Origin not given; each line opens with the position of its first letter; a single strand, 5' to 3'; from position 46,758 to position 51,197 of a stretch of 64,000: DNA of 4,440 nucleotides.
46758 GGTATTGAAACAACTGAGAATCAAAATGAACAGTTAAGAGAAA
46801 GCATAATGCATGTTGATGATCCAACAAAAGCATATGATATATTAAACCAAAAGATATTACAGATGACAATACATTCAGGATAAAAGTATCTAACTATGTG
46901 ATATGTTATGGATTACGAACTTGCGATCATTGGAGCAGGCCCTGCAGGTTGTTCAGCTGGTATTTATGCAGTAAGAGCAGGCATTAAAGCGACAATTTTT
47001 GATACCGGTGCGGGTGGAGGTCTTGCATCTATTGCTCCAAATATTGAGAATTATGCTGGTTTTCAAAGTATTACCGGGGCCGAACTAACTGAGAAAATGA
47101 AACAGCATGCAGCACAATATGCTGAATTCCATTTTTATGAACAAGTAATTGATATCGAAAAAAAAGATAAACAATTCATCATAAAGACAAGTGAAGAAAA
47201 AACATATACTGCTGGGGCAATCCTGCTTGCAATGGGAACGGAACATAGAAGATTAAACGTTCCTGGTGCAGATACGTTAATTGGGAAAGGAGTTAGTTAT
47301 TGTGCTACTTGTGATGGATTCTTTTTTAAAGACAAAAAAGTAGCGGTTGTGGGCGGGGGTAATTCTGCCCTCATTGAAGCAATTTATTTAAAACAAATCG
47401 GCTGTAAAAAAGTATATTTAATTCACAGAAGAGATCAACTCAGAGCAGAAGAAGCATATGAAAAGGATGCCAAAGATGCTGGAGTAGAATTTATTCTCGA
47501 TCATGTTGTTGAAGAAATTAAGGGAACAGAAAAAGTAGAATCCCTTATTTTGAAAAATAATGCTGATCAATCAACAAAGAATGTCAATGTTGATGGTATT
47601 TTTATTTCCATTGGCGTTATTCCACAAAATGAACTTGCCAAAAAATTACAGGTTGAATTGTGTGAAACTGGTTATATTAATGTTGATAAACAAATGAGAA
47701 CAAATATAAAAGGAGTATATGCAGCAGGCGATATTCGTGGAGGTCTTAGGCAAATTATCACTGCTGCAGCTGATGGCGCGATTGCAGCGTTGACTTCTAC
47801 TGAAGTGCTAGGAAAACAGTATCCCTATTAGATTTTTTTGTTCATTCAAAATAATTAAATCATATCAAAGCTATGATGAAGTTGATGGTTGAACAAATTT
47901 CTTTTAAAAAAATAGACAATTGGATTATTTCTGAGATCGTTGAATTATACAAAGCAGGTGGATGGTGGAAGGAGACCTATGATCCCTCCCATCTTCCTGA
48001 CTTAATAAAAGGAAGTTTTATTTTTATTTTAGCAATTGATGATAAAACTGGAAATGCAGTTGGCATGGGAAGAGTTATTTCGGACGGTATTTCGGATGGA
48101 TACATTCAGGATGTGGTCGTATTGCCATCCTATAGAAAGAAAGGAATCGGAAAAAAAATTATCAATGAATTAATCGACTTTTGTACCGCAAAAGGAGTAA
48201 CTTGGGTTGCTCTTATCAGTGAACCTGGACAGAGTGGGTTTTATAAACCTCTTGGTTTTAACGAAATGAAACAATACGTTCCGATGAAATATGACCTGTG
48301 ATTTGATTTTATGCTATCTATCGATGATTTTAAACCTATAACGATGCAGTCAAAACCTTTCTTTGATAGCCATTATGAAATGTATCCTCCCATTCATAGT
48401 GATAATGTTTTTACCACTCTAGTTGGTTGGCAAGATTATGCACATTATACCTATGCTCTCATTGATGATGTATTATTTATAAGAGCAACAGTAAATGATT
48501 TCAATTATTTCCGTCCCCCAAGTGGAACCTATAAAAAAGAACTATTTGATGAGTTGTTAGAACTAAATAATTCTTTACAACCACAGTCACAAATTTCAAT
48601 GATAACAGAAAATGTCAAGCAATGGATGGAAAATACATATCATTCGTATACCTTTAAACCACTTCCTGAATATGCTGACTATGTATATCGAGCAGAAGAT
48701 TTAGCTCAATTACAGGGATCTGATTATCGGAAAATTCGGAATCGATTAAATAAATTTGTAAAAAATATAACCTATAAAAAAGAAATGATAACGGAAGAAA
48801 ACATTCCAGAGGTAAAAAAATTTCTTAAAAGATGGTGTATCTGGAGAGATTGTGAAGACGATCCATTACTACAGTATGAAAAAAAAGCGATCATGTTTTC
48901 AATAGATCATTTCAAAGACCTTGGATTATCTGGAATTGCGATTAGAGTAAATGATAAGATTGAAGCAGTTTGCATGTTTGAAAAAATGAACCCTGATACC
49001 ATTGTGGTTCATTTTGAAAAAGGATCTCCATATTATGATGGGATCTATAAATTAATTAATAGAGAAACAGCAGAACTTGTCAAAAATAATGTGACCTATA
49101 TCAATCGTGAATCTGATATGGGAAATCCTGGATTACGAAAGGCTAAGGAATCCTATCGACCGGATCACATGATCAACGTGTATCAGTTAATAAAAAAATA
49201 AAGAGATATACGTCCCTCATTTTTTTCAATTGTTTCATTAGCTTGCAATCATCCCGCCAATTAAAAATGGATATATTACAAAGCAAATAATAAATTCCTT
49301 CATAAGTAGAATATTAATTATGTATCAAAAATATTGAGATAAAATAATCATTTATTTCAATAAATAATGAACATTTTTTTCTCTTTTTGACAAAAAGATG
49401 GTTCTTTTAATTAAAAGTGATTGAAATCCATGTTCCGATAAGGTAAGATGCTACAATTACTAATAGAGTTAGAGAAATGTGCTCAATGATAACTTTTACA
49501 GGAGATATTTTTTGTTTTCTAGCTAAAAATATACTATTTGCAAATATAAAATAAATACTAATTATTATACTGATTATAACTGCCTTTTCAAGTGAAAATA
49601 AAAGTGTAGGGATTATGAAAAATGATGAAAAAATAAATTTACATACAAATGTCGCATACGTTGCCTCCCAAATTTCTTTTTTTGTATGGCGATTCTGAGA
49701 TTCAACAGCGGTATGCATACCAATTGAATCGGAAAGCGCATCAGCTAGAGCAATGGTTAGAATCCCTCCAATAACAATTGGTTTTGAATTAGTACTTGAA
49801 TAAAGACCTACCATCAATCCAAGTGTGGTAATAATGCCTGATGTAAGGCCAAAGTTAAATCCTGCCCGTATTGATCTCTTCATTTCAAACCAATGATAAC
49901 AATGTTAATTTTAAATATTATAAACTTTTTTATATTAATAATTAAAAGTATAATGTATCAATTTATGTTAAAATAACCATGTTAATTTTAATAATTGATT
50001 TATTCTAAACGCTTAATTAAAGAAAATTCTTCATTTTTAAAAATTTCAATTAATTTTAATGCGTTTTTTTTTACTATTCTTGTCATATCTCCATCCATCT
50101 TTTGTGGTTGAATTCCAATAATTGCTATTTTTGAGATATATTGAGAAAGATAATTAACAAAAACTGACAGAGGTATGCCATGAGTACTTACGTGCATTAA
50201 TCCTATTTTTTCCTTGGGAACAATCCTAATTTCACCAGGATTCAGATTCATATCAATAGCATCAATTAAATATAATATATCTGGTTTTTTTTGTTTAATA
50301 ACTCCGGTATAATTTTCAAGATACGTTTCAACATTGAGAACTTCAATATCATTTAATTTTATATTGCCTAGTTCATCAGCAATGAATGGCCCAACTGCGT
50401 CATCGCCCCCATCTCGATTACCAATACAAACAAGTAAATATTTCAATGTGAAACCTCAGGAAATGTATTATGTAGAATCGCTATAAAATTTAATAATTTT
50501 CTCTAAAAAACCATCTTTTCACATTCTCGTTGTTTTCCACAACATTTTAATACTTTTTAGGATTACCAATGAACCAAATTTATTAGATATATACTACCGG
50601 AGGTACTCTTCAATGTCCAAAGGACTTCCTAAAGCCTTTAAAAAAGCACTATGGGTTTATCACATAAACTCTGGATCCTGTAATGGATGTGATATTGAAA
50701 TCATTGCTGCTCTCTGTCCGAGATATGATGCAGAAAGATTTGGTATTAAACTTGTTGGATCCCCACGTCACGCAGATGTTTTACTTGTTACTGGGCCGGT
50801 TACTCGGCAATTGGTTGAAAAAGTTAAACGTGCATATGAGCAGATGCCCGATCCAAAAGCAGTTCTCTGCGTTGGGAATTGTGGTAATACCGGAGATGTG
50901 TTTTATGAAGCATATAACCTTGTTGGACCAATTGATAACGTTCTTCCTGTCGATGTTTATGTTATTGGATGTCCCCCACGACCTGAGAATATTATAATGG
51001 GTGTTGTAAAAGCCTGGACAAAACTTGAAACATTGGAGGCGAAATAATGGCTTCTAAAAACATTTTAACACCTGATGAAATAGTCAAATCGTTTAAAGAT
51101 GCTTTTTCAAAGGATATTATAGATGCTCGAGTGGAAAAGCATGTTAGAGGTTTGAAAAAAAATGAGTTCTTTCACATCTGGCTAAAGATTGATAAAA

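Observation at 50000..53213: Compact four-gene group-4 [NiFe]-hydrogenase catalytic module without adjacent membrane/antiporter subunits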

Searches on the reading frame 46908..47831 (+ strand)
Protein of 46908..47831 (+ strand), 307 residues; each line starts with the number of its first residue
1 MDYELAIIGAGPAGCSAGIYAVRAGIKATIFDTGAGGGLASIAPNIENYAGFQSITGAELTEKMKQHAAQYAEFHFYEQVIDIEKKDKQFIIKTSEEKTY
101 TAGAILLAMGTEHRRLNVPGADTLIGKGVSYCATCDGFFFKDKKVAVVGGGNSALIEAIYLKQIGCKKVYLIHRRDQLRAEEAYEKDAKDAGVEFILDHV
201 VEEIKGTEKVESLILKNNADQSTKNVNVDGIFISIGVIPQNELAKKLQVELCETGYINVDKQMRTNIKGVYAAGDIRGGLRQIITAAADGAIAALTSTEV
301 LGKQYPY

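Call 4: search_protein_families(library=pfam, proteins=[window:46908-47831:+])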
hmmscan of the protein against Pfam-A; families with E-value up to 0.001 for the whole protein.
window:46908-47831:+ (307 aa): 8 families
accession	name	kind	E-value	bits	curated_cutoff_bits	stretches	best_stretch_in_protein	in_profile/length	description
PF07992.20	Pyr_redox_2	-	6.9e-58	196.8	26.1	1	4-290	2-291/291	Pyridine nucleotide-disulphide oxidoreductase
PF13738.12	Pyr_redox_3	-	5.2e-21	75.6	30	1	55-274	78-305/305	Pyridine nucleotide-disulphide oxidoreductase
PF00070.33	Pyr_redox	-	6.4e-17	62.3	22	1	144-216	1-80/82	Pyridine nucleotide-disulphide oxidoreductase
PF01266.30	DAO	-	1.5e-07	31.7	27.9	0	5-37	2-35/353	FAD dependent oxidoreductase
PF13450.12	NAD_binding_8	-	4.9e-06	27.2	21.9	1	7-38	1-32/68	NAD(P)-binding Rossmann-like domain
PF01494.25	FAD_binding_3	-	1.3e-05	25.1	22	0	3-33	2-32/349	FAD binding domain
PF03486.20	HI0933_like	-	1.8e-05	24.7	50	0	4-34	2-32/244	HI0933-like protein Rossmann domain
PF12831.13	FAD_oxidored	-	0.00014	21.8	27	0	5-66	2-70/416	FAD dependent oxidoreductase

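Call 5: search_protein_families(library=ncbifam, proteins=[window:46908-47831:+])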
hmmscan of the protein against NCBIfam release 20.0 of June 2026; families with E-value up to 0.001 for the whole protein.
window:46908-47831:+ (307 aa): 71 families (the best 25 are shown)
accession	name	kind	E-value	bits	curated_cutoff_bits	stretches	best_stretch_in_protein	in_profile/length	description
TIGR01292.1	TRX_reduct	equivalog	4.7e-106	353.9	343.45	1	3-300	1-299/300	thioredoxin-disulfide reductase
TIGR03140.1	AhpF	equivalog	3.9e-67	226.9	502.9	1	2-299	212-510/515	alkyl hydroperoxide reductase subunit F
TIGR03143.1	AhpF_homolog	hypoth_equivalog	1.5e-65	221.9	687.65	1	3-297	5-304/555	putative alkyl hydroperoxide reductase F subunit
NF007614.0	PRK10262.1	equivalog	1.8e-52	178.5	644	1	4-298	8-311/321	thioredoxin-disulfide reductase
TIGR04018.1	Bthiol_YpdA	hypoth_equivalog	2.2e-24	85.9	339.9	1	73-281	86-293/316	YpdA family putative bacillithiol disulfide reductase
NF009409.0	PRK12770.1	subfamily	1.2e-22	80.5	343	1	4-300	20-349/360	putative glutamate synthase subunit beta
TIGR03385.1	CoA_CoA_reduc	equivalog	1e-21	77.3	578.8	1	72-277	71-283/439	CoA-disulfide reductase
TIGR01350.1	lipoamide_DH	equivalog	2.3e-20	72.8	408.8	1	86-295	115-327/461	dihydrolipoyl dehydrogenase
TIGR02053.1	MerA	equivalog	2.5e-20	72.9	454.45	1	62-299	92-330/465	mercury(II) reductase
TIGR03315.1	Se_ygfK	equivalog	1.6e-19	68.9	835.3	1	4-294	539-832/1012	putative selenate reductase subunit YgfK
NF009410.0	PRK12771.1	subfamily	9.6e-19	67.4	516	1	5-301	141-445/566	NAD(P)-binding protein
NF004945.0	PRK06292.2-3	equivalog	1.3e-18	67.2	494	1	94-281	122-309/457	dihydrolipoyl dehydrogenase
NF009414.0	PRK12778.1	equivalog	1.5e-17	63.2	1103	1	141-301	569-749/752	bifunctional dihydroorotate dehydrogenase B NAD binding subunit/NADPH-dependent glutamate synthase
NF004776.0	PRK06116.1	equivalog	2.6e-17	63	480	1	96-283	126-311/450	glutathione-disulfide reductase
NF004943.0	PRK06292.2-1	equivalog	2.6e-16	59.5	432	1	65-294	91-325/456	dihydrolipoyl dehydrogenase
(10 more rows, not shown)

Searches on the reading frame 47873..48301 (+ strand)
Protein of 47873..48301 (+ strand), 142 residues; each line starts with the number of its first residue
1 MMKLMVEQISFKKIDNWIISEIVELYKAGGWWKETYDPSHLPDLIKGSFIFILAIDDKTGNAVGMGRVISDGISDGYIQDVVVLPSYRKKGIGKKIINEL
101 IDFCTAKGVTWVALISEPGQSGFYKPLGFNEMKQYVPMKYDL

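Call 4: search_protein_families(library=pfam, proteins=[window:47873-48301:+])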
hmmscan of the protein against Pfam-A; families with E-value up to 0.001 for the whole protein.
window:47873-48301:+ (142 aa): 5 families
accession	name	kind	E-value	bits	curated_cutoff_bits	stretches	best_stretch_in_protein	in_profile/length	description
PF00583.31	Acetyltransf_1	-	5.1e-13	49.8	20.7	1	36-129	20-116/116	Acetyltransferase (GNAT) family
PF13508.13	Acetyltransf_7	-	1e-12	48.7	27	1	50-130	4-83/84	Acetyltransferase (GNAT) domain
PF13673.13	Acetyltransf_10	-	3.8e-11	43.5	23.6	1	44-134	25-112/128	Acetyltransferase (GNAT) domain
PF13527.13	Acetyltransf_9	-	8.5e-05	23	25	1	76-130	73-125/127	Acetyltransferase (GNAT) domain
PF08445.16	FR47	-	0.00019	21.8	22.1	1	75-135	21-83/86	FR47-like protein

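Call 5: search_protein_families(library=ncbifam, proteins=[window:47873-48301:+])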
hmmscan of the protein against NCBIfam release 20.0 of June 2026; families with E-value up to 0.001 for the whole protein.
window:47873-48301:+ (142 aa): 6 families
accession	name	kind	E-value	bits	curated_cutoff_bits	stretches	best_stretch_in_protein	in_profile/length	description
NF040501.1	resist_ArsN2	equivalog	4.1e-07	29.7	125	1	56-133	30-105/133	arsenic resistance N-acetyltransferase ArsN2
TIGR01575.1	rimI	equivalog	1.3e-05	25.4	86.4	1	60-133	41-116/132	ribosomal protein S18-alanine N-acetyltransferase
NF041716.1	HxA_phane_GNAT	equivalog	3.2e-05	23.9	250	1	52-134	54-145/152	cyclophane-containing RiPP N-acetyltransferase HaaN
NF007025.1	PRK09491.1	equivalog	0.00025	21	173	1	78-134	65-127/145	ribosomal protein S18-alanine N-acetyltransferase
NF005840.0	PRK07757.1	equivalog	0.00034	20.6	154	1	77-134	68-123/153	N-acetyltransferase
NF005921.0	PRK07922.1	equivalog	0.00085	19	180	0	59-134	55-128/170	amino-acid N-acetyltransferase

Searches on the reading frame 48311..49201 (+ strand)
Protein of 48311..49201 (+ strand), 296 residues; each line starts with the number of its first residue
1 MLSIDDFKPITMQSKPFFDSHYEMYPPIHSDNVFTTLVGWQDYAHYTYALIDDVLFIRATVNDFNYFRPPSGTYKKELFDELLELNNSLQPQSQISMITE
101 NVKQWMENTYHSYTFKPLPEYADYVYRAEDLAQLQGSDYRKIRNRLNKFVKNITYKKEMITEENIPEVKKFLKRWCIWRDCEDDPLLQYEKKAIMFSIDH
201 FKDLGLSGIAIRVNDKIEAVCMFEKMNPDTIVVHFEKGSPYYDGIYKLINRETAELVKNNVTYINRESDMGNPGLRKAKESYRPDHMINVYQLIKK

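Call 4: search_protein_families(library=pfam, proteins=[window:48311-49201:+])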
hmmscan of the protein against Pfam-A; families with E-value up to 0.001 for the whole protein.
window:48311-49201:+ (296 aa): 1 family
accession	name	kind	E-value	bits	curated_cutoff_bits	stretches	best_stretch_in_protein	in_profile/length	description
PF09924.15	LPG_synthase_C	-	1.4e-50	172.5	27.5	1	25-291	4-295/298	Phosphatidylglycerol lysyltransferase, C-terminal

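Call 5: search_protein_families(library=ncbifam, proteins=[window:48311-49201:+])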
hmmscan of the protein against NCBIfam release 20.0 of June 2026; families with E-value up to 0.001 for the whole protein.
window:48311-49201:+ (296 aa): 0 families

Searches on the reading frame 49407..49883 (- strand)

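Call 4: search_protein_families(library=pfam, proteins=[window:49407-49883:-])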
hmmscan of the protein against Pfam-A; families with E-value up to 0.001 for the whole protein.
window:49407-49883:- (158 aa): 1 family
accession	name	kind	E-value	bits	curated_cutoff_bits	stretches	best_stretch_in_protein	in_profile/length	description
PF01988.24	VIT1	-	1.6e-11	44.9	28.1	2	11-71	6-67/214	VIT family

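Call 5: search_protein_families(library=ncbifam, proteins=[window:49407-49883:-])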
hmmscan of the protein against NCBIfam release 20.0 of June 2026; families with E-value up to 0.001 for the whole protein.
window:49407-49883:- (158 aa): 0 families

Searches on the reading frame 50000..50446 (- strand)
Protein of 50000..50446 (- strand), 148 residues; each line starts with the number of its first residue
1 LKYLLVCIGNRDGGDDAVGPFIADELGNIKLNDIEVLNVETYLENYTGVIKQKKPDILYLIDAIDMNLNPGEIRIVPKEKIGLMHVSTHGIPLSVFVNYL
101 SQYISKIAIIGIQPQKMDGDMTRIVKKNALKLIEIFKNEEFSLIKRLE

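Call 4: search_protein_families(library=pfam, proteins=[window:50000-50446:-])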
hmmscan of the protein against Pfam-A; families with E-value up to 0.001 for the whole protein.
window:50000-50446:- (148 aa): 1 family
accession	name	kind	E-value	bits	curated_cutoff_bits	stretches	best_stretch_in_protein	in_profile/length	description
PF01750.23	HycI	-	9.1e-12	45.4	23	1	33-135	16-126/130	Hydrogenase maturation protease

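Call 5: search_protein_families(library=ncbifam, proteins=[window:50000-50446:-])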
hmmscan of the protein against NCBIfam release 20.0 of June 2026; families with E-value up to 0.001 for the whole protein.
window:50000-50446:- (148 aa): 7 families
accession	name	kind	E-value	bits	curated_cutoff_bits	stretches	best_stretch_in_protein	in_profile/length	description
TIGR00142.1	hycI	equivalog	2.3e-28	98.8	119.1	1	4-134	2-136/146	hydrogenase maturation peptidase HycI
TIGR00072.1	hydrog_prot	superfamily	2.6e-21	76.2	47.45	1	4-137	1-142/145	hydrogenase maturation protease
TIGR00130.1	frhD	equivalog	2.3e-08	34.2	134.95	1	3-122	5-133/153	coenzyme F420-reducing hydrogenase, FrhD protein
TIGR00140.1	hupD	subfamily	1.7e-05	24.8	151.8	1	53-133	51-140/151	HyaD/HybD family hydrogenase maturation endopeptidase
NF007777.0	PRK10466.1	equivalog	5.8e-05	22.9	190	1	1-121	1-128/164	HyaD/HybD family hydrogenase maturation endopeptidase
NF045519.1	NiFeSe_H2_mat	exception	0.00052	19.8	190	1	2-138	2-145/152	NiFeSe hydrogenase maturation protease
NF007616.0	PRK10264.1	equivalog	0.00057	19.6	261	1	32-118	37-128/195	hydrogenase 1 maturation protease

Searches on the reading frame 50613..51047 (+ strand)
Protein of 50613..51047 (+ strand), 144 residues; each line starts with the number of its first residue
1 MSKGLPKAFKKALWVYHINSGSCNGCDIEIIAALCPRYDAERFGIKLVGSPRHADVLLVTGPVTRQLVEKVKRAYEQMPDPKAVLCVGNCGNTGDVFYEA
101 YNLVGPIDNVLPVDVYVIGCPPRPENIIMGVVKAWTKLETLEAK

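Call 4: search_protein_families(library=pfam, proteins=[window:50613-51047:+])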
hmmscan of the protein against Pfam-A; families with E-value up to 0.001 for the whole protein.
window:50613-51047:+ (144 aa): 1 family
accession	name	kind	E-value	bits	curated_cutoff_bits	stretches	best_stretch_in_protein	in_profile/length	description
PF01058.29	Oxidored_q6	-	1.2e-30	106.3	27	1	23-133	1-127/128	NADH ubiquinone oxidoreductase, 20 Kd subunit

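Call 5: search_protein_families(library=ncbifam, proteins=[window:50613-51047:+])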
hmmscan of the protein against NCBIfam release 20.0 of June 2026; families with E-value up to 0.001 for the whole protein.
window:50613-51047:+ (144 aa): 13 families
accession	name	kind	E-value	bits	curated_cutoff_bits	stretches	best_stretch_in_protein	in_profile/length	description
NF005012.1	PRK06411.1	subfamily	6.3e-41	139.7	116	1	10-139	33-159/166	NADH-quinone oxidoreductase subunit NuoB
TIGR01957.1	nuoB_fam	subfamily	4.5e-39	133.7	142.7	1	10-138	16-142/145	NADH-quinone oxidoreductase subunit B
NF011390.0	PRK14815.1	equivalog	3.9e-35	120.8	281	1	23-141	42-160/183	NADH dehydrogenase subunit B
NF011388.0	PRK14813.1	equivalog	8e-34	117.1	294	1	24-134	38-149/189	NADH dehydrogenase subunit B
NF011395.0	PRK14820.1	equivalog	1.5e-33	116.1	263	1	8-134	30-153/180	NADH-quinone oxidoreductase subunit B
NF011393.0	PRK14818.1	equivalog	1.6e-33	115.6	255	1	15-135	33-152/173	NADH dehydrogenase subunit B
NF011394.0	PRK14819.1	equivalog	3.5e-33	115.3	312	1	24-132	41-150/264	NADH-quinone oxidoreductase subunit B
NF009808.0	PRK13292.1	equivalog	3.4e-32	111.2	1156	1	10-142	24-153/791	NADH-quinone oxidoreductase subunit B/C/D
NF011391.0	PRK14816.1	equivalog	3.9e-32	111.4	283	1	21-137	61-176/196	NADH-quinone oxidoreductase subunit B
NF011392.0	PRK14817.1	equivalog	3.1e-31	108.4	271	1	2-139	27-161/182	NADH-quinone oxidoreductase subunit B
NF011389.0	PRK14814.1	equivalog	4.1e-30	104.9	285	1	12-140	34-159/186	NADH dehydrogenase subunit B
TIGR03294.1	FrhG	equivalog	3e-05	23.9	245.5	1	53-133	50-139/228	coenzyme F420 hydrogenase subunit gamma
TIGR00391.1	hydA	subfamily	0.00015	21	179.5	1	50-132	123-205/365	hydrogenase small subunit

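Call 46: search_solved_structures(query=window:50613-51047:+, max_evalue=1e-15, show_alignments=2)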
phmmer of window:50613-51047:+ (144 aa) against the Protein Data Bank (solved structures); distinct sequences matched with E-value up to 1e-15: 43.
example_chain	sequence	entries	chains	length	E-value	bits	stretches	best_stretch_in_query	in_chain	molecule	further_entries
6cfw_J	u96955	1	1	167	5.3e-58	198.4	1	7-139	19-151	Probable membrane-bound hydrogenase subunit mbhJ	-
7z0s_G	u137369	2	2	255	2.4e-42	147.5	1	3-138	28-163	Formate hydrogenlyase subunit 7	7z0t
6u8y_J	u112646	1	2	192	3.8e-30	108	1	8-143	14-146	NADH dehydrogenase subunit B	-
5lc5_B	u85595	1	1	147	2.3e-29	105.4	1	25-138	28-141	NADH dehydrogenase [ubiquinone] iron-sulfur protein 7, mitochondrial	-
7zeb_6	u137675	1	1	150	2.4e-29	105.4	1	25-138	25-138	NADH dehydrogenase [ubiquinone] iron-sulfur protein 7, mitochondrial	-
6g2j_B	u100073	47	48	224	2.6e-29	105.3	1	25-139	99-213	NADH dehydrogenase [ubiquinone] iron-sulfur protein 7, mitochondrial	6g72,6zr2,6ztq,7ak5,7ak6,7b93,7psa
9w2u_B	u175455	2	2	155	2.6e-29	105.2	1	25-138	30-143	NADH dehydrogenase [ubiquinone] iron-sulfur protein 7, mitochondrial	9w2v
7zd6_6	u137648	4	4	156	2.7e-29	105.2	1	25-138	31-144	NADH dehydrogenase [ubiquinone] iron-sulfur protein 7, mitochondrial | Complex I-20kD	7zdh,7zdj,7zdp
7v2c_C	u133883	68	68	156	2.8e-29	105.2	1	25-139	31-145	NADH dehydrogenase [ubiquinone] iron-sulfur protein 7,mitochondrial | NADH dehydrogenase [ubiquinone] iron-sulfur protein 7, mitochondrial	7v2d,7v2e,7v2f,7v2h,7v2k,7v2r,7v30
8b9z_B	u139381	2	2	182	2.9e-29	105.1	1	25-140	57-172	LD31474p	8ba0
5xtb_C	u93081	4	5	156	4e-29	104.7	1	25-138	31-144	NADH dehydrogenase [ubiquinone] iron-sulfur protein 7, mitochondrial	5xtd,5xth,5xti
5ldw_B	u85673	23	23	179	4e-29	104.6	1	25-138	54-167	NADH dehydrogenase [ubiquinone] iron-sulfur protein 7, mitochondrial | Mitochondrial complex I, PSST subunit | NADH:ubiquinone oxidoreductase core subunit S7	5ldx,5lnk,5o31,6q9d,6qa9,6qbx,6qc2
9ti4_E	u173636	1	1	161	4.4e-29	104.5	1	25-138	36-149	NADH dehydrogenase [ubiquinone] iron-sulfur protein 7, mitochondrial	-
8esw_S7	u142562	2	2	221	4.7e-29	104.4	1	25-140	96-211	LD31474p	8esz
7vxu_C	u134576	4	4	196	5.4e-29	104.2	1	25-138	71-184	Complex I-20kD | NADH dehydrogenase [ubiquinone] iron-sulfur protein 7, mitochondrial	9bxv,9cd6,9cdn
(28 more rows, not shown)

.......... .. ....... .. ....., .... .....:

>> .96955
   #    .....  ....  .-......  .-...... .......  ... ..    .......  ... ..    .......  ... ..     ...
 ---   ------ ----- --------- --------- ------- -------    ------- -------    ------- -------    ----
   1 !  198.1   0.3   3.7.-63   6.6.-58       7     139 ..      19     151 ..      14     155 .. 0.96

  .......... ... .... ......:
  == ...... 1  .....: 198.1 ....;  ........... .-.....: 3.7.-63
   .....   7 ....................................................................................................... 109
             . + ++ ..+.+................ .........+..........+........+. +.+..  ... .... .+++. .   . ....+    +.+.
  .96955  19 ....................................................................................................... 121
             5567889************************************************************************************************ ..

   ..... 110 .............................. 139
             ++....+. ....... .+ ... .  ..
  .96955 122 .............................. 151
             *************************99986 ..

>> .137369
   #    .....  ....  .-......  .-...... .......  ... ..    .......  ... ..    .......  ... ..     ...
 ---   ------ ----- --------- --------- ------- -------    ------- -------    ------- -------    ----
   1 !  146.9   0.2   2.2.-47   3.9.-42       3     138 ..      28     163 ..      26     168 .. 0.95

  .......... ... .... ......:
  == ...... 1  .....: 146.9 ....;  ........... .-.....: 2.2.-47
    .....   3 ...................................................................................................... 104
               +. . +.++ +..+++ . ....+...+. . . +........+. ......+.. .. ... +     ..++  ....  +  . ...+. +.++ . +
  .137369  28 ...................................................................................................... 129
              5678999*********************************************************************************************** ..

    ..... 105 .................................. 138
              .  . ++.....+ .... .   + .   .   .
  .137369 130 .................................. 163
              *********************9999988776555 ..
